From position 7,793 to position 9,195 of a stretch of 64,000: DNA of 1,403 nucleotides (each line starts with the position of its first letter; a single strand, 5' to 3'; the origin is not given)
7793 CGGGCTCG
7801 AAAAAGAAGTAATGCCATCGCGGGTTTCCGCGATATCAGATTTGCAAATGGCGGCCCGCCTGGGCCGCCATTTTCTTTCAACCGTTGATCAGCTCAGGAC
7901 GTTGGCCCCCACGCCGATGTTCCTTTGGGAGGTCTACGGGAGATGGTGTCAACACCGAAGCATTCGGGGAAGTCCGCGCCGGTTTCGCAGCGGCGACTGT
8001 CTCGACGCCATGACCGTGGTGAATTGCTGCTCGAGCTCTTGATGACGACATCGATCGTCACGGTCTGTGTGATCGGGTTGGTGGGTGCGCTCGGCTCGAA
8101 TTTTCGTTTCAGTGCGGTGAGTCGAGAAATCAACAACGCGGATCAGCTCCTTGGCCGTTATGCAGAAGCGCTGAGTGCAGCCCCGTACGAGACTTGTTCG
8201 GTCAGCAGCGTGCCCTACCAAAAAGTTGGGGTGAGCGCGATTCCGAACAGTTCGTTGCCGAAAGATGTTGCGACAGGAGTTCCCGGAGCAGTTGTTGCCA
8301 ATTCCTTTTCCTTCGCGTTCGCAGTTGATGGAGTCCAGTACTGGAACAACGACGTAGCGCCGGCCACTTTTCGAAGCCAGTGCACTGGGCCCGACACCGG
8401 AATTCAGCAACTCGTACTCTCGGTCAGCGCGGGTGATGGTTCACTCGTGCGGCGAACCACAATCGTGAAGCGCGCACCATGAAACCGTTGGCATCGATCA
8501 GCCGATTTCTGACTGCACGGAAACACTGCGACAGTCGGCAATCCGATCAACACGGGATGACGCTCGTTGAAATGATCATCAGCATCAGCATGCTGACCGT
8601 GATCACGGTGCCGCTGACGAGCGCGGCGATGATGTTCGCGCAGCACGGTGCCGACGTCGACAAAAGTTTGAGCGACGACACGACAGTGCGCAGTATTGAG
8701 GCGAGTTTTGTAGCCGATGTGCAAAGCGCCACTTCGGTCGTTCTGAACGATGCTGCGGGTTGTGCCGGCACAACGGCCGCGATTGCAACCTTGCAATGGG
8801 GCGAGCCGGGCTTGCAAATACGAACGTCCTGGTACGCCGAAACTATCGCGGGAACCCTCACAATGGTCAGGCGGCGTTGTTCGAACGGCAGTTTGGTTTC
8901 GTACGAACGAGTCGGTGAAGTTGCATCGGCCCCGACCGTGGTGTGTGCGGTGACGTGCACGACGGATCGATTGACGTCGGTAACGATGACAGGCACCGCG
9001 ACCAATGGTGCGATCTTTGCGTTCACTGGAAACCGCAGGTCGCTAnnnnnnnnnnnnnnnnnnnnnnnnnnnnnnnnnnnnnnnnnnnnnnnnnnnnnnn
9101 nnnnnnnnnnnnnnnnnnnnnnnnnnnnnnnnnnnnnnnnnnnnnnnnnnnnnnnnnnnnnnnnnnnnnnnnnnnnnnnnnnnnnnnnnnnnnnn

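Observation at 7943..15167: Orphan, translationally coupled pilin-like operon ending in a giant secreted repeat protein, inserted where groEL would be expected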

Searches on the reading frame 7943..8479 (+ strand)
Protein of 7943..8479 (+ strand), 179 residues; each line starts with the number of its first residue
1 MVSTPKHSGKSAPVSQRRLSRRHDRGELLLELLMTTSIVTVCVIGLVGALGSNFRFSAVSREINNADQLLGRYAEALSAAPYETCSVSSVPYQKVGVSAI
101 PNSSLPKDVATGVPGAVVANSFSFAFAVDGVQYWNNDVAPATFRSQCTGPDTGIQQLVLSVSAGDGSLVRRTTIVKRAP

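Call 3: search_protein_families(library=pfam, proteins=[window:7943-8479:+], max_evalue=1)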
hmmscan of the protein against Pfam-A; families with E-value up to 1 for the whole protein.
window:7943-8479:+ (179 aa): 0 families

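Call 4: search_protein_families(library=ncbifam, proteins=[window:7943-8479:+], max_evalue=1)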
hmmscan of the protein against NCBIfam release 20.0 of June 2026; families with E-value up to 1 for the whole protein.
window:7943-8479:+ (179 aa): 0 families

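Call 32: search_solved_structures(query=A2, max_evalue=10)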
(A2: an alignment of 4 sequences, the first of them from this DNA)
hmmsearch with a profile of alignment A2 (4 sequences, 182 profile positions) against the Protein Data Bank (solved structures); distinct sequences matched with E-value up to 10: 0.

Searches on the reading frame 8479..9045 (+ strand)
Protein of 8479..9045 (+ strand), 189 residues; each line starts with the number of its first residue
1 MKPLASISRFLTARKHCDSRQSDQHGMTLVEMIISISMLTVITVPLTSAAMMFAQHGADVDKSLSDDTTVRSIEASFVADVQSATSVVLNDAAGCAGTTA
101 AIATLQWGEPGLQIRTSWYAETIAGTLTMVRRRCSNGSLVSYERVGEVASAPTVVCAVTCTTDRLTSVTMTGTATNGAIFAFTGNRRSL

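Call 3: search_protein_families(library=pfam, proteins=[window:8479-9045:+], max_evalue=1)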
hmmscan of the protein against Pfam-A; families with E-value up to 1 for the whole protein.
window:8479-9045:+ (189 aa): 1 family
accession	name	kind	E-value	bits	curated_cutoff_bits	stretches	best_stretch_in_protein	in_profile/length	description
PF07963.17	N_methyl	-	8.6e-05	22.4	21.2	1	23-45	3-25/27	Prokaryotic N-terminal methylation motif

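Call 4: search_protein_families(library=ncbifam, proteins=[window:8479-9045:+], max_evalue=1)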
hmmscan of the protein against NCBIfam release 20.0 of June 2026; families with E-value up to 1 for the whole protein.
window:8479-9045:+ (189 aa): 2 families
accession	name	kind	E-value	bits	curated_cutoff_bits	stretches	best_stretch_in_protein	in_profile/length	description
TIGR02532.1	IV_pilin_GFxxxE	domain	0.0013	18.5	16.3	1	24-43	1-20/24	prepilin-type N-terminal cleavage/methylation domain-containing protein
NF038304.1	EPS_HpsC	equivalog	0.034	13.7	200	1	11-50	6-46/318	hormogonium polysaccharide secretion pseudopilin HpsC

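Call 33: search_solved_structures(query=A3, max_evalue=10)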
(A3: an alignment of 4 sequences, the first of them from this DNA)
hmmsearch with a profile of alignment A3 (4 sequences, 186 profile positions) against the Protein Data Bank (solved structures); distinct sequences matched with E-value up to 10: 7.
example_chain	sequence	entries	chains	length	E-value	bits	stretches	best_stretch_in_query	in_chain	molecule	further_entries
7tgg_A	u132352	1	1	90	0.053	16.2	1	15-44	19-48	Geopilin domain 1 protein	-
9egp_A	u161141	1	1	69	0.1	15.2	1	19-58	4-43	Geopilin domain 1 protein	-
4wsf_A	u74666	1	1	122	0.82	12.3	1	104-135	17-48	Serine/threonine-protein phosphatase 4 regulatory subunit 3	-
6r8i_A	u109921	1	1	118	1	12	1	105-135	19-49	Serine/threonine-protein phosphatase 4 regulatory subunit 3A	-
9lab_B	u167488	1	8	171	1.7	11.3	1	22-45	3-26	MSHA major pilin subunit MshA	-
9laa_A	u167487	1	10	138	3.5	10.2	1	20-45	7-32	Type IV pilin protein PilA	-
6xxd_A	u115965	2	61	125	6.4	9.4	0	27-105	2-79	PilA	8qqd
